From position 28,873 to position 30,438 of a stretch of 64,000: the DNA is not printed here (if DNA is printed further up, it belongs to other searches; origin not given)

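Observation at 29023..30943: PilP-like periplasmic protein and a large bitopic partner in a locus that lacks a secretin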

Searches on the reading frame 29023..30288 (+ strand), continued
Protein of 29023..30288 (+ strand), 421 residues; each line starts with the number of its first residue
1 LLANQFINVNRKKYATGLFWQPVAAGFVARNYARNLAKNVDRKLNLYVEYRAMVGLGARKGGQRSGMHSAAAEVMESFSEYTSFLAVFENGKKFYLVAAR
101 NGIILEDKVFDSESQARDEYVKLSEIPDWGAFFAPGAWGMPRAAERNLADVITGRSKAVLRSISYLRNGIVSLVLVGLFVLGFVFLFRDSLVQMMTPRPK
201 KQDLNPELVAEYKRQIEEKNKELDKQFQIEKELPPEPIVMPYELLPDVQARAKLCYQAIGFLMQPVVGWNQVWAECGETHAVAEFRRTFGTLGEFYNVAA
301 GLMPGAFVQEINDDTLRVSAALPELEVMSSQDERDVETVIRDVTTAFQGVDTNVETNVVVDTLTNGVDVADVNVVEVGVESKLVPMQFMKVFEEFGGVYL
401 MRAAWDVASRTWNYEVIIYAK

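Call 28: predict_structure(alignment_id=A2)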
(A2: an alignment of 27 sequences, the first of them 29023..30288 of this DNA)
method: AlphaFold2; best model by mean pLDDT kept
length: 421 residues; sequences in the alignment: 27
mean_pLDDT: 68.5   pTM: 0.44
mean pLDDT of the five models: 68.5, 68.3, 67.1, 63.8, 62.7
residues with pLDDT >= 90: 50; 70-90: 192; 50-70: 90; < 50: 89
segments of 3 or more residues with pLDDT < 50: 1-62, 161-169, 196-205, 227-232
pLDDT, mean of each block of 10 residues (from residue 1): 27 25 29 32 30 39 52 69 80 79 67 85 76 81 73 61 44 74 72 50 46 59 50 57 78 93 86 91 90 83 84 90 83 78 79 78 67 84 90 87 90 89 70
secondary structure, 60 per line:
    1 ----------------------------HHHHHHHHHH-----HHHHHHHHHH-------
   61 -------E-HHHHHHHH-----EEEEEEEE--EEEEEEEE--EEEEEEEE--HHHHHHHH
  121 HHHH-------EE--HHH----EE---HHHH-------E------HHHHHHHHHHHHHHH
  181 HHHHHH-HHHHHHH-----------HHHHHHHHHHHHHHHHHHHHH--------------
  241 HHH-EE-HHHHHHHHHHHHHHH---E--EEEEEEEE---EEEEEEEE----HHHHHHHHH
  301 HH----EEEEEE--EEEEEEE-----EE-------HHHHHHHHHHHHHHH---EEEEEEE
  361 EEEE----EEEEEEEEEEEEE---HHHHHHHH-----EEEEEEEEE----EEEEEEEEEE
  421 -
elements in order: H29-38 H44-53 H70-77 E83-90 E93-100 E103-110 H113-124 H148-151 H166-186 H188-194 H206-226 H248-262 E269-276 E280-287 H292-302 E307-312 E315-321 H336-350 E354-364 E369-381 H385-392 E398-406 E411-420

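Call 31: fold_search(model_id=the predicted structure, library=pdb)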
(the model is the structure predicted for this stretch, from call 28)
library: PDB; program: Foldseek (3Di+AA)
matches with E <= 10: 1025; with E <= 0.001: 0
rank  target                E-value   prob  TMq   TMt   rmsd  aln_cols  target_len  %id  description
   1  5t2h_A                3.4e-02  0.16  0.10  0.13  21.0       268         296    5  Engineered variant of I-OnuI meganuclease targeting the Human TCRa gene; harbors 43 point mutations relative to wild-t (released 2017-05-03)
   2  5v0q_A                4.2e-02  0.20  0.11  0.14  20.4       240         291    6  Original engineered variant of I-OnuI meganuclease targeting the HIV integrase gene; harbors 49 point mutations relati (released 2017-09-27)
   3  9y6s_6p               4.7e-02  0.63  0.10  0.10  12.2        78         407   19  96-nm repeat of the Leishmania tarentolae doublet microtubule (released 2025-12-17)
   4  3hrg                  7.5e-02  0.95  0.12  0.18   3.4        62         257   14  Crystal structure of Bacteroides thetaiotaomicron BT_3980, protein with actin-like ATPase fold and unknown function (NP_ (released 2009-06-23)
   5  3qqy_A                7.5e-02  0.21  0.12  0.16  17.8       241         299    7  Crystal structure of a novel LAGLIDADG homing endonuclease, I-OnuI (from Ophiostoma novo-ulmi subsp. americana) (released 2011-07-20)
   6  5t8d_A                1.0e-01  0.11  0.10  0.13  21.6       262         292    8  Engineered variant of I-OnuI meganuclease targeting the HIV integrase gene; harbors 47 point mutations relative to wil (released 2017-05-03)
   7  4no7                  1.1e-01  0.25  0.10  0.10  17.3       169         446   13  Human Glucokinase in complex with a nanomolar activator. (released 2014-10-29)
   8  7x3h                  1.3e-01  0.25  0.08  0.11  27.9       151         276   10  The structure of Clostridium botulinum ParM in the apo conformation (released 2023-03-08)
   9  5agu_B                1.3e-01  0.03  0.10  0.10  24.6       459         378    9  The sliding clamp of Mycobacterium tuberculosis in complex with a natural product. (released 2015-06-03)
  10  2dch                  1.3e-01  0.23  0.12  0.22  15.7       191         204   10  Crystal structure of archaeal intron-encoded homing endonuclease I-Tsp061I (released 2006-07-06)
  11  5e5o_A                1.3e-01  0.12  0.10  0.13  20.6       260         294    7  I-SmaMI bound to uncleaved DNA target in the presence of Calcium ions (released 2016-01-13)
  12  9rdk_M                1.5e-01  0.04  0.09  0.09  44.5       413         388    9  Cryo-EM structure of the human SAGA co-activator complex (released 2026-04-01)
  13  5t2n_A                1.7e-01  0.14  0.11  0.15  20.1       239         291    7  Engineered variant of I-OnuI meganuclease targeting the Anopheles AGAP007280 gene; harbors 38 point mutations relative (released 2017-05-03)
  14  5ey4_B                1.9e-01  0.28  0.09  0.09  12.5        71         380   10  Crystal structure of human GRP78 (70kDa heat shock protein 5 / BIP) ATPase domain in complex with 2'-deoxy-ATP (released 2016-06-15)
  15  9qsj_n                2.0e-01  0.51  0.12  0.34   7.8       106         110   13  Cryo-EM structure of SKM-70S ribosomal stalled complex in the A-tRNA positioned (Body open) state. (released 2026-02-18)
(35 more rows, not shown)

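Call 32: search_protein_representatives(protein=window:29023-30288:+)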
Query: 421 residues. Proteins with E-value up to 0.001 (for the whole library): 390; up to 1e-10: 121; up to 1e-30: 26. The best 150 are listed.
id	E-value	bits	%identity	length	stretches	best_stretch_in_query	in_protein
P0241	6.0e-149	512.8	53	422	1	3-421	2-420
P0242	1.3e-117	409.6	46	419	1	4-421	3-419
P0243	6.1e-114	397.6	45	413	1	2-421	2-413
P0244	5.5e-110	384.6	42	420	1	3-421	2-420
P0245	1.3e-102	360.2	44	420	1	5-421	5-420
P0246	1.1e-99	350.7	67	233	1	189-421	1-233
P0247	8.9e-97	341.0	41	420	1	2-421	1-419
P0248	1.2e-90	320.9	38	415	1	6-421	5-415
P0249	2.8e-87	309.8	47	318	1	114-421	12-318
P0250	3.0e-84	299.8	38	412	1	2-421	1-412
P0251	1.4e-78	281.1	59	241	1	2-218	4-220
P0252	5.8e-78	279.1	35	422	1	4-421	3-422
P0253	1.5e-69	251.4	37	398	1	5-421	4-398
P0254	5.0e-69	249.7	33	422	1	4-421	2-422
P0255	9.9e-69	248.7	36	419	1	4-421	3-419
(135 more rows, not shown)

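Call 36: find_related_loci(query=A4, collection=genome_contigs, flank=10000)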
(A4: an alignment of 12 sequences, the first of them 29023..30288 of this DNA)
Query A4 (421 aa) in genome_contigs; peptide patterns used: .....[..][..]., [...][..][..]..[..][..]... (x = any residue, [..] = any of these).
298 stretches matched a pattern; 290 encode a relative of the query (tblastn E <= 1e-3); the best 80 are kept; 80 distinct loci.
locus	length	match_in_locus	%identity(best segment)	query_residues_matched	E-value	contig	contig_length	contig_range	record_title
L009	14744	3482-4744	77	1-421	0e+0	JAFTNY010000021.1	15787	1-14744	MAG: Alphaproteobacteria bacterium isolate RGIG3991 Roe_deer_Cecum-4__c134382, whole genome shotgun sequence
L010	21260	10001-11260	75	2-421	0e+0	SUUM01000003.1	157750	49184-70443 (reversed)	MAG: Alphaproteobacteria bacterium isolate SIG46 NODE_437_length_157750_cov_7.310304, whole genome shotgun sequence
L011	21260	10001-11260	75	2-421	0e+0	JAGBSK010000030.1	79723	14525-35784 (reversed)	MAG: Alphaproteobacteria bacterium isolate RGIG9404 Yak_Cecum-1__c545187, whole genome shotgun sequence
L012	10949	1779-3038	75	2-421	0e+0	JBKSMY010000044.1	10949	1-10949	MAG: Alphaproteobacteria bacterium isolate KS320-82 k141_2049574, whole genome shotgun sequence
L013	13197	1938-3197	75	2-421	0e+0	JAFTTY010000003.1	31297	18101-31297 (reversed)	MAG: Alphaproteobacteria bacterium isolate RGIG4147 Roe_deer_Colon-1__c75329, whole genome shotgun sequence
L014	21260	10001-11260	75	2-421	0e+0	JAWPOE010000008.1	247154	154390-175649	MAG: Alphaproteobacteria bacterium isolate KA0040-166 k141_183340, whole genome shotgun sequence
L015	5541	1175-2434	73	2-421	0e+0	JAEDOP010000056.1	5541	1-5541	MAG: Alphaproteobacteria bacterium isolate MAG321 NODE_13120_length_5541_cov_4.527160, whole genome shotgun sequence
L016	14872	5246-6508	73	1-421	0e+0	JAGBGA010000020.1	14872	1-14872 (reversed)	MAG: Alphaproteobacteria bacterium isolate RGIG9085 Water_deer_Rectum.Co__c257064, whole genome shotgun sequence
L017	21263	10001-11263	72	1-421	0e+0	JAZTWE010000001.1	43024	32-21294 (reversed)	MAG: Candidatus Enterousia sp. isolate T1900045334_YK20190023.MAGScoT_cleanbin_000100 SGB_6575_k141_5021803, whole genom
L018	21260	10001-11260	72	2-421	0e+0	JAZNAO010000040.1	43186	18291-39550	MAG: Candidatus Enterousia sp. isolate T1900044746_TS20190212.MAGScoT_cleanbin_000053 SGB_2122_k141_411235, whole genome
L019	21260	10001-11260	70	2-421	0e+0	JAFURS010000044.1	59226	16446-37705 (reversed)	MAG: Alphaproteobacteria bacterium isolate RGIG4765 Roe_deer_Rectum.Co__c1774399, whole genome shotgun sequence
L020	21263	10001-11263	70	1-421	0e+0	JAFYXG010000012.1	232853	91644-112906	MAG: Alphaproteobacteria bacterium isolate RGIG7505 Water_buffalos_Colon.Co__c1672322, whole genome shotgun sequence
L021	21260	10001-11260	74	2-421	0e+0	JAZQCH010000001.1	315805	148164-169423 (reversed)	MAG: Candidatus Enterousia sp. isolate T1900044638_TS20190104.MAGScoT_cleanbin_000052 SGB_1211_k141_257354, whole genome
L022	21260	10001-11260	70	2-421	0e+0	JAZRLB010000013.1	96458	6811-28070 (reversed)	MAG: Candidatus Enterousia sp. isolate T1900045443_YK20190134.MAGScoT_cleanbin_000013 SGB_7129_k141_3406127, whole genom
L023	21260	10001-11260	70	2-421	0e+0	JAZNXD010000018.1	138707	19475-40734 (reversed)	MAG: Candidatus Enterousia sp. isolate T1900044780_TS20190246.MAGScoT_cleanbin_000045 SGB_2551_k141_3113111, whole genom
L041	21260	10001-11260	67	2-421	0e+0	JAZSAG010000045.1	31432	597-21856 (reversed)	MAG: Candidatus Enterousia sp. isolate T1900044938_TS20190404.MAGScoT_cleanbin_000029 SGB_3452_k141_1572030, whole genom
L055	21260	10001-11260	66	2-421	0e+0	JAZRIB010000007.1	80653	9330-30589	MAG: Candidatus Enterousia sp. isolate T1900045477_YK20190171.MAGScoT_cleanbin_000036 SGB_7287_k141_2214418, whole genom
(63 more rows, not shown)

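Call 42: find_homologous_proteins(query=L055:39-836:+, max_evalue=0.001)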
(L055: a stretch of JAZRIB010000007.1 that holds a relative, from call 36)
Query L055:39-836:+ (266 aa): 57 proteins with E <= 0.001 among 1686 candidates.
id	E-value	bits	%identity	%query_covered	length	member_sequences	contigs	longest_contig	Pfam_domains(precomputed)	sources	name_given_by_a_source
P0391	4.4e-154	529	96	100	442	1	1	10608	PF00263.27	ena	-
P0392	4.7e-154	529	95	100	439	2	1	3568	PF00263.27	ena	-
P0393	5.4e-150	515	92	100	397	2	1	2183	PF00263.27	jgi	jgi:Flp pilus assembly secretin CpaC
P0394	2.2e-146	504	90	100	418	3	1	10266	PF00263.27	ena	-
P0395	2.2e-145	500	89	100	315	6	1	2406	PF00263.27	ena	-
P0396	8.0e-145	498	89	100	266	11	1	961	PF00263.27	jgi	-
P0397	1.5e-144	498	89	100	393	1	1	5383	PF00263.27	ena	-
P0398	5.3e-144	496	89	100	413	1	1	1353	PF00263.27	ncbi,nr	ncbi:MAG: hypothetical protein K2L94_00985, partial [Alphaproteobacteria bacterium]|nr:hypothetical 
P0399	9.2e-144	495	88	100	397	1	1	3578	PF00263.27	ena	-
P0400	9.6e-144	495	89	100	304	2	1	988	PF00263.27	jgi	jgi:type II secretory pathway component GspD/PulD (secretin)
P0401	1.4e-143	494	88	100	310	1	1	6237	PF00263.27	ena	-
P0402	1.6e-143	494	88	100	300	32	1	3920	PF00263.27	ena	-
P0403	2.0e-143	494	94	96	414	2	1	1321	PF00263.27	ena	-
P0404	2.0e-143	494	88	100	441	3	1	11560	PF00263.27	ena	-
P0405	3.5e-142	490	93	94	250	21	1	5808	PF00263.27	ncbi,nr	ncbi:MAG: hypothetical protein IJY77_01890, partial [Alphaproteobacteria bacterium]|nr:hypothetical 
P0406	1.3e-140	485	87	100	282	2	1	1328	PF00263.27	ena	-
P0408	7.2e-139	479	87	100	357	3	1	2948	PF00263.27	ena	-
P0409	2.9e-136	470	85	98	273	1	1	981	PF00263.27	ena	-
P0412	2.7e-126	438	81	100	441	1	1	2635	PF00263.27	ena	-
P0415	4.9e-125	434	80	100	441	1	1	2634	PF00263.27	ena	-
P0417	3.5e-119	415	74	100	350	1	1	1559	PF00263.27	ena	-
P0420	7.5e-107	374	89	75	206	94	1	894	PF00263.27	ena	-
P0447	2.1e-11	62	88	18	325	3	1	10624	-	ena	-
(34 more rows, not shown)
